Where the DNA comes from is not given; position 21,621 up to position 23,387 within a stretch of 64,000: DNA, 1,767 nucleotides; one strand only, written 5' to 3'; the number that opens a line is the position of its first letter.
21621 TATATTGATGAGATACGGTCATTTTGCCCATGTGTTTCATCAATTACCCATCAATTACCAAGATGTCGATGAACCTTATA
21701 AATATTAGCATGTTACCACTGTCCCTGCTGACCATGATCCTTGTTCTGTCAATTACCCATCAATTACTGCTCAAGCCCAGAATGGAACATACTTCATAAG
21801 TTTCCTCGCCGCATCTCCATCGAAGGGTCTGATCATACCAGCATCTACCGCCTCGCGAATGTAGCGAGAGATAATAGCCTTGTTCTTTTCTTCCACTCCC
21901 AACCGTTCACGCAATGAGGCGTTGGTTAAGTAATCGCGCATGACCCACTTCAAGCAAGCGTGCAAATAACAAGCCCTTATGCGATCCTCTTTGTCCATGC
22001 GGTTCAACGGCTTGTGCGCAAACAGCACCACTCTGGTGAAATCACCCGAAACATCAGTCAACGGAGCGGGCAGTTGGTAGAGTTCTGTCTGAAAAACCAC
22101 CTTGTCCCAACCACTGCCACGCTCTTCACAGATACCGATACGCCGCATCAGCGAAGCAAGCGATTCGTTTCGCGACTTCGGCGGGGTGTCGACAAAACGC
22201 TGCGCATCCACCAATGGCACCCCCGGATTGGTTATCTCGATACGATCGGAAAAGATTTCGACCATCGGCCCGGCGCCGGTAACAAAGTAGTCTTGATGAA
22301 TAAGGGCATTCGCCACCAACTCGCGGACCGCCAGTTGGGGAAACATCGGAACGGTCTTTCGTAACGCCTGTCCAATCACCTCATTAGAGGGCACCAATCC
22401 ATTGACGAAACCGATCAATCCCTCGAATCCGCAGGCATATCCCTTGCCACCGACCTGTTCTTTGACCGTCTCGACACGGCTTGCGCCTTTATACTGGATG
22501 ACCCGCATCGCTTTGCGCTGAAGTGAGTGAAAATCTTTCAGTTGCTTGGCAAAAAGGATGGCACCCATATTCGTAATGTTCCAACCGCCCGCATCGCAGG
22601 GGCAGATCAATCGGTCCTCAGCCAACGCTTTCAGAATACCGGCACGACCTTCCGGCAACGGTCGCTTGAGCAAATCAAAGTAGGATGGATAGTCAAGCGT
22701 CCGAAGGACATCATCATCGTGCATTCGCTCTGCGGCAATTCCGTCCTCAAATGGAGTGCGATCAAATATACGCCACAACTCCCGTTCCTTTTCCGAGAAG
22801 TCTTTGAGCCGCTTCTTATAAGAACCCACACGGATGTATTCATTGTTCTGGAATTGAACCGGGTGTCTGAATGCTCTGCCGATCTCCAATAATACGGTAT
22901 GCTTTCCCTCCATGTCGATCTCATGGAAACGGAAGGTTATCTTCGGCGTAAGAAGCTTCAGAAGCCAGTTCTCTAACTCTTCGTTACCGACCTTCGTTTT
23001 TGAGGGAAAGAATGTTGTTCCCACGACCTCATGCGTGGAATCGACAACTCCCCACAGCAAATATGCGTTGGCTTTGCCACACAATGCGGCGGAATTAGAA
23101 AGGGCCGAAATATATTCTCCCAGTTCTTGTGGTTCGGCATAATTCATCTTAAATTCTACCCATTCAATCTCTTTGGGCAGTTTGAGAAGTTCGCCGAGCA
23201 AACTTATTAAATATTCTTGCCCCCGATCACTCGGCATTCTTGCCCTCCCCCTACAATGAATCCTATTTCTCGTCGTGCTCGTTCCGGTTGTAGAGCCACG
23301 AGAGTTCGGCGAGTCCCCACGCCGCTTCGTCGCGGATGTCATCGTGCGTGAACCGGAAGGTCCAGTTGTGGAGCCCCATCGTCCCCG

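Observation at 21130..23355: AT-rich insertion at the 3' end of malQ, bracketed by a decayed duplicate of the malQ terminus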

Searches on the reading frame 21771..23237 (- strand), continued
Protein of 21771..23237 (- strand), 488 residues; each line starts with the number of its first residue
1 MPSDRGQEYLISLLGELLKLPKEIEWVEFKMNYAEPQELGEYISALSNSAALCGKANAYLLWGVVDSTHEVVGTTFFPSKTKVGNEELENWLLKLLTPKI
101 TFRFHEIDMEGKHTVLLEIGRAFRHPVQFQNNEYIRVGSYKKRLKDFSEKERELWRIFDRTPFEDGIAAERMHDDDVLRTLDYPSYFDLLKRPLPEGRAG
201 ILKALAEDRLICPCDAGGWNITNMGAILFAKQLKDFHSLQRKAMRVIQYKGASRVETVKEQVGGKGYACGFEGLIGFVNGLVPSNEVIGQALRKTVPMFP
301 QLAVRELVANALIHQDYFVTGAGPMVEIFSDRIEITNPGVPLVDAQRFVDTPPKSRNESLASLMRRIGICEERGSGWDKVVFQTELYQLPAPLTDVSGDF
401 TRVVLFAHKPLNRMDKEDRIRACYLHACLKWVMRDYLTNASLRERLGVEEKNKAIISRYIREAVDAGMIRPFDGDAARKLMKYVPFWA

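Call 39: find_encoding_contigs(protein=P0003, flank=5000, max_places=2)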
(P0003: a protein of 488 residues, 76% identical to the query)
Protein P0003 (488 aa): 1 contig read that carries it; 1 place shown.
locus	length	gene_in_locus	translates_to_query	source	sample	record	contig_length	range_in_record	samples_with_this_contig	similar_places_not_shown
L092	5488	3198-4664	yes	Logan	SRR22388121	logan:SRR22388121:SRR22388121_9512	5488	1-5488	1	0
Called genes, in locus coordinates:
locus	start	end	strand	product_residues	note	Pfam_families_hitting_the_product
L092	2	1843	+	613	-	?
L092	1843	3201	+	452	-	PF02481:DNA_processg_A, PF18306:LDcluster4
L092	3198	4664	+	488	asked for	PF04326:SLFN_AlbA_2, PF13749:HATPase_c_4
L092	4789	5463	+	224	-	PF04313:HSDR_N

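Call 55: search_dna_similar(query=window:21771-23237:-, collection=plasmids, mode=protein, max_rows=25, max_evalue=1e-50)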
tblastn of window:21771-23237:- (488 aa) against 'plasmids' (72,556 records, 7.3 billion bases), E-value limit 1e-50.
Records with a match: 63; places in all: 63; records where one place covers at least 80% of the query: 60.
Best place of each record, by identity: 60-80% 7; <60% 56.
By first word of the organism name: Pseudosulfitobacter 33; Rhizobium 4; Burkholderia 3; Cupriavidus 3; Cereibacter 3; Acidovorax 3; Sulfitobacter 2; Sinorhizobium 2; Providencia 1; Aliarcobacter 1; and 8 more.
By predicted mobility (MOB-suite, as given by PLSDB): non-mobilizable 43; conjugative 14; mobilizable 6.
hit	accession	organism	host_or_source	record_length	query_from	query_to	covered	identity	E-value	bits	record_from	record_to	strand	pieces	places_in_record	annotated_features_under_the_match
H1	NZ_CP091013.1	Burkholderia cenocepacia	-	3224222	1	488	100%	66.2%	0e+0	645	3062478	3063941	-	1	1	none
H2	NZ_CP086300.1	Burkholderia ambifaria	cell culture,agricultural soil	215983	1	488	100%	66.0%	0e+0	642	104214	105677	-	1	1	ATP-binding protein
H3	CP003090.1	Burkholderia sp. YI23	-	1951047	10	488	98%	65.6%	0e+0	647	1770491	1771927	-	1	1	hypothetical protein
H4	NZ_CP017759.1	Cupriavidus necator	whole organism,soil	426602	1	488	100%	63.9%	0e+0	640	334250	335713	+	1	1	ATP-binding protein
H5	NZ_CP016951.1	Cupriavidus taiwanensis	Mimosa,single cell,nodules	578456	1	488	100%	63.1%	0e+0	633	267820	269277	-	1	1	ATP-binding protein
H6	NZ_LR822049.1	Providencia rettgeri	-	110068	1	488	100%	60.3%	0e+0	597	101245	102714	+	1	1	ATP-binding protein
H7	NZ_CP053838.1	Aliarcobacter faecis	Cell culture,Human septic tank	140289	5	488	99%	58.1%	0e+0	580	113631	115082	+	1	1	RNA-binding domain-containing protein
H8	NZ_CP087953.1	Desulfosarcina sp. BuS5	-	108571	8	488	99%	54.1%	1e-173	548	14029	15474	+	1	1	ATP-binding protein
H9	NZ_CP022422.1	Pseudosulfitobacter pseudonitzschiae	Skeletonema marinoi strain RO5AC,Cell ...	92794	13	488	98%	50.0%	4e-145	466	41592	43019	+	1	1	ATP-binding protein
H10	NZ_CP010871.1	Actibacterium sp. EMB200-NS6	cell culture,oil contaminated tidal flat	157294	13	488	98%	49.8%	5e-144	463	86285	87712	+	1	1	ATP-binding protein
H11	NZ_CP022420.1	Pseudosulfitobacter pseudonitzschiae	Skeletonema marinoi strain RO5AC,Cell ...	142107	13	488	98%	49.8%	5e-144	463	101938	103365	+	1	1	ATP-binding protein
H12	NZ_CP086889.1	Pseudosulfitobacter pseudonitzschiae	Skeletonema costatum,The surface ...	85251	13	488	98%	49.8%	8e-144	462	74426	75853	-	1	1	ATP-binding protein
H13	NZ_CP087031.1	Pseudosulfitobacter pseudonitzschiae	Mediolabrus comicus,The surface ...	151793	13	488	98%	49.8%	8e-144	462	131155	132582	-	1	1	ATP-binding protein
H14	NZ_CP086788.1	Pseudosulfitobacter pseudonitzschiae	Thalassiosira tenera,The surface ...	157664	13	488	98%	49.8%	8e-144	462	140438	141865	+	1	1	ATP-binding protein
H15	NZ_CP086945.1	Pseudosulfitobacter pseudonitzschiae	Skeletonema costatum,The surface ...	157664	13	488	98%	49.8%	8e-144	462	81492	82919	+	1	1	ATP-binding protein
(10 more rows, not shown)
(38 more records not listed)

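Call 56: get_annotated_region(hit=H2, flank=6000)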
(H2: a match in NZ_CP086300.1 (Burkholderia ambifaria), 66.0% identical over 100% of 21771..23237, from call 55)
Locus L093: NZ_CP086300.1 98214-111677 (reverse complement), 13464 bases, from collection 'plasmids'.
description: Burkholderia ambifaria strain B21-006 plasmid unnamed, complete sequence
organism: Burkholderia ambifaria (NCBI taxid 152480)
taxonomy: Bacteria; Pseudomonadota; Betaproteobacteria; Burkholderiales; Burkholderiaceae; Burkholderia; Burkholderia ambifaria
host: -; source: cell culture,agricultural soil; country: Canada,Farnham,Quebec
typing (MOB-suite, as given by PLSDB): conjugative; replicon rep_cluster_526; relaxase MOBH; mating-pair formation MPF_T
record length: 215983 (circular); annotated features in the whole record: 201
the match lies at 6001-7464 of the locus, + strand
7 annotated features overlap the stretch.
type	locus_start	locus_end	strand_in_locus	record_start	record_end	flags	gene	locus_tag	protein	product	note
CDS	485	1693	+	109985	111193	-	-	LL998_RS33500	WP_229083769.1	AAA family ATPase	-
CDS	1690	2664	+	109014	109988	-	-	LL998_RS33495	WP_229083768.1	ParB/RepB/Spo0J family partition protein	GO:0007059 - chromosome segregation [Evidence IEA]; GO:0000910 - cytokinesis [Evidence IEA]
CDS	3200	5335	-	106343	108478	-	-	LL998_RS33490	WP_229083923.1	phage integrase family protein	-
CDS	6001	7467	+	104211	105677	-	-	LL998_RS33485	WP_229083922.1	ATP-binding protein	-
CDS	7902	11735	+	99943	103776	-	-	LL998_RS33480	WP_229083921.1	hypothetical protein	-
CDS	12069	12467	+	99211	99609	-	-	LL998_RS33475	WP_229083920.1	hypothetical protein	-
CDS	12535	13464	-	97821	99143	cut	-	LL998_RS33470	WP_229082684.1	IS4 family transposase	-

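Call 57: get_annotated_region(hit=H6, flank=6000)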
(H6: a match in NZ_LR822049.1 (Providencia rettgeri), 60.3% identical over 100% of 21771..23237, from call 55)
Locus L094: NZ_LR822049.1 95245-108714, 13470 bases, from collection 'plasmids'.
description: Providencia rettgeri isolate BB1467 plasmid pPR-NDM-1A_, complete sequence
organism: Providencia rettgeri (NCBI taxid 587)
taxonomy: Bacteria; Pseudomonadota; Gammaproteobacteria; Enterobacterales; Morganellaceae; Providencia; Providencia rettgeri
host: -; source: -; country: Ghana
typing (MOB-suite, as given by PLSDB): conjugative; replicon rep_cluster_1506; relaxase MOBH; mating-pair formation MPF_F
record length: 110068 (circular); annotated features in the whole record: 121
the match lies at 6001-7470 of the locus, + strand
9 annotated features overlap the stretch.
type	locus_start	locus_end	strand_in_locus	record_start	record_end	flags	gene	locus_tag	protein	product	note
CDS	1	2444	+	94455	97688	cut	-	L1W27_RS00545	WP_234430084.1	conjugal transfer protein TraG N-terminal domain-containing protein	-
CDS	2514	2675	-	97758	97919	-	-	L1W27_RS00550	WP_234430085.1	hypothetical protein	-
CDS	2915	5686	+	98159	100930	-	traN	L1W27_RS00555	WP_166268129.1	conjugal transfer mating pair stabilization protein TraN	-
CDS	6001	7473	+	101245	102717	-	-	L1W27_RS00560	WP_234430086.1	ATP-binding protein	-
CDS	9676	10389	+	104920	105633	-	-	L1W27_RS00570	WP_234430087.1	SprT family zinc-dependent metalloprotease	GO:0006508 - proteolysis [Evidence IEA]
CDS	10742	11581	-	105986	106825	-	-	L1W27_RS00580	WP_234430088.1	hypothetical protein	-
CDS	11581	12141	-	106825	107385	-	-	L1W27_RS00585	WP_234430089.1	FlhC family transcriptional regulator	-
CDS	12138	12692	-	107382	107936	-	-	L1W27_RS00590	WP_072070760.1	hypothetical protein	-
CDS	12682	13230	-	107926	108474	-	-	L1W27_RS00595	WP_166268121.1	transglycosylase SLT domain-containing protein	-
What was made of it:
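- On R-M-embedded AlbA_2/HATPase_c_4 (COG2865-type) module: Some plasmid homologues also lack hsd neighbours (L093, L094; calls 56, 57).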

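Call 58: get_annotated_region(hit=H7, flank=6000)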
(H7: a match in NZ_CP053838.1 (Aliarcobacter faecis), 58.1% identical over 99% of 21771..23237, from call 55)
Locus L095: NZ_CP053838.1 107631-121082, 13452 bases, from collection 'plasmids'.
description: Aliarcobacter faecis strain CCUG 66484 plasmid pAFAEC, complete sequence
organism: Aliarcobacter faecis (NCBI taxid 1564138)
taxonomy: Bacteria; Campylobacterota; Epsilonproteobacteria; Campylobacterales; Arcobacteraceae; Aliarcobacter; Aliarcobacter faecis
host: -; source: Cell culture,Human septic tank; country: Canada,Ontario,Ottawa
typing (MOB-suite, as given by PLSDB): non-mobilizable
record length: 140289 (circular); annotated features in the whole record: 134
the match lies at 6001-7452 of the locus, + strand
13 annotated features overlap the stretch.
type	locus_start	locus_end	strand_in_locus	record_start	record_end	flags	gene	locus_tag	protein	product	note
CDS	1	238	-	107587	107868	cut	-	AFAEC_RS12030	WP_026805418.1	hypothetical protein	-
CDS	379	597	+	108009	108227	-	-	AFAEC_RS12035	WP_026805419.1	hypothetical protein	-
CDS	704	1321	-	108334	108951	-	-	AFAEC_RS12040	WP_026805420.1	hypothetical protein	-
CDS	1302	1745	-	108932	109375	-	-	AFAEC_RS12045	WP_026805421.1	hypothetical protein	-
CDS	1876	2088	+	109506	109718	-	-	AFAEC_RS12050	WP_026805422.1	hypothetical protein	-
CDS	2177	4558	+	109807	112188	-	-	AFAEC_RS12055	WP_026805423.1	EcoAI/FtnUII family type I restriction enzme subunit R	-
CDS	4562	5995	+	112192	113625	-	-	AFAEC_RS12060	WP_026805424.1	class I SAM-dependent DNA methyltransferase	-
CDS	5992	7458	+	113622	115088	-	-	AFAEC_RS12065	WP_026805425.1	RNA-binding domain-containing protein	-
CDS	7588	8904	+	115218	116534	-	-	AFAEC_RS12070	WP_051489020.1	restriction endonuclease subunit S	GO:0006304 - DNA modification [Evidence IEA]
CDS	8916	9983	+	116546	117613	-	-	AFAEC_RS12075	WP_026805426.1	DUF4297 domain-containing protein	-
CDS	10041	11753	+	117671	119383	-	-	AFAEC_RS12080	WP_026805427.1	hypothetical protein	-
CDS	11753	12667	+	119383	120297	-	-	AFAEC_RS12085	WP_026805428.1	hypothetical protein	-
CDS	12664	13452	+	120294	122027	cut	-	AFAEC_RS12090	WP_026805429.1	RNA-directed DNA polymerase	-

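Call 62: search_solved_structures(query=window:21771-23237:-, max_evalue=0.01)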
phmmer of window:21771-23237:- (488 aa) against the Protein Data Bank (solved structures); distinct sequences matched with E-value up to 0.01: 1.
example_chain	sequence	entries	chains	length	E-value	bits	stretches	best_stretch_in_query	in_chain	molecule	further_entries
3lmm_A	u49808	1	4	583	1.6e-08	37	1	279-411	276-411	Uncharacterized protein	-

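Call 64: list_cluster_members(proteins=[P0001])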
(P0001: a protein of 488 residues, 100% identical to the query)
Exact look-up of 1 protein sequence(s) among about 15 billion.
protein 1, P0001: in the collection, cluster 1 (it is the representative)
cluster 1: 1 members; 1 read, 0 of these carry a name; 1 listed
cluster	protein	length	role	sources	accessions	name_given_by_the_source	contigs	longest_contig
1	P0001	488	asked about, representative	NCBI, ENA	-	-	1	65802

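Call 86: predict_structure(alignment_id=A2)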
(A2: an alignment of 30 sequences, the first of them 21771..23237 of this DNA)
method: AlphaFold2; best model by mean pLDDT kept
length: 488 residues; sequences in the alignment: 30
mean_pLDDT: 57.1   pTM: 0.37
mean pLDDT of the five models: 57.1, 56.4, 51.6, 50.0, 47.2
residues with pLDDT >= 90: 35; 70-90: 116; 50-70: 91; < 50: 246
segments of 3 or more residues with pLDDT < 50: 147-170, 227-324, 328-437, 444-448, 485-488
pLDDT, mean of each block of 10 residues (from residue 1): 69 88 78 85 86 77 88 90 88 88 89 91 75 70 60 39 34 67 61 81 78 70 49 38 44 41 36 46 37 35 43 40 45 43 37 35 35 34 33 40 35 37 35 40 50 63 64 60 51
secondary structure, 60 per line:
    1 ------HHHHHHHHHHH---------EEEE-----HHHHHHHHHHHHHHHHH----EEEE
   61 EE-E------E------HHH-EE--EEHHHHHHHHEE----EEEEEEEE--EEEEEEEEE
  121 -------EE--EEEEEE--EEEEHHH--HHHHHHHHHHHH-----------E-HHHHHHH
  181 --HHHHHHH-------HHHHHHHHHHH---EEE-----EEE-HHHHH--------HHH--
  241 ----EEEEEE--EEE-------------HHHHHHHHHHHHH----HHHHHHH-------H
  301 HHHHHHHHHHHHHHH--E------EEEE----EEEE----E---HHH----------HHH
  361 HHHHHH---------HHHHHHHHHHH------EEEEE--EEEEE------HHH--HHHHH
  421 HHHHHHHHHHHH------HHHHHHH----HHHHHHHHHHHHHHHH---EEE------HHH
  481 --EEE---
elements in order: H7-17 E27-30 H36-52 E57-62 H88-95 E102-109 E112-120 E132-137 E140-143 H149-160 H174-180 H183-189 H197-207 E211-213 E219-221 H223-227 E245-250 E253-255 H269-281 H286-292 H300-315 E325-328 E333-336 H358-366 H376-386 E393-397 E400-404 H416-432 H439-445 H450-465 E469-471 E483-485
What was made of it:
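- Tried and rejected: The AlphaFold model is unreliable beyond residue ~145 (pLDDT below 50 over most of 227-437; call 86), so no fold search was run.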

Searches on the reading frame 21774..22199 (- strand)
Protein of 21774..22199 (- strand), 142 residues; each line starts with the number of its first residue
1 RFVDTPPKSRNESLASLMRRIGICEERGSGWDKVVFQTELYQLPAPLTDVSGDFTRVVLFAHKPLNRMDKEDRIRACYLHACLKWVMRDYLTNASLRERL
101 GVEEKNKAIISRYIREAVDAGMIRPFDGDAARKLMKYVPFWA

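Call 74: search_protein_families(library=pfam, proteins=[window:21774-22199:-], max_evalue=10)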
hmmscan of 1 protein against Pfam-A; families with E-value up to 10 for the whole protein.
seq(142 aa): 2 families
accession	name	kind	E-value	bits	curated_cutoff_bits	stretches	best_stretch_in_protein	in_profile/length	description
PF13749.12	HATPase_c_4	-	3.3e-12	46.7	26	1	4-59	34-89/89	Putative ATP-dependent DNA helicase recG C-terminal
PF04218.19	CENP-B_N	-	0.14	12.3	21.2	1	10-26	21-37/53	CENP-B N-terminal DNA-binding domain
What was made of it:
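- Tried and rejected: Pfam on the C-terminal 142 aa detects no HTH (call 74).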
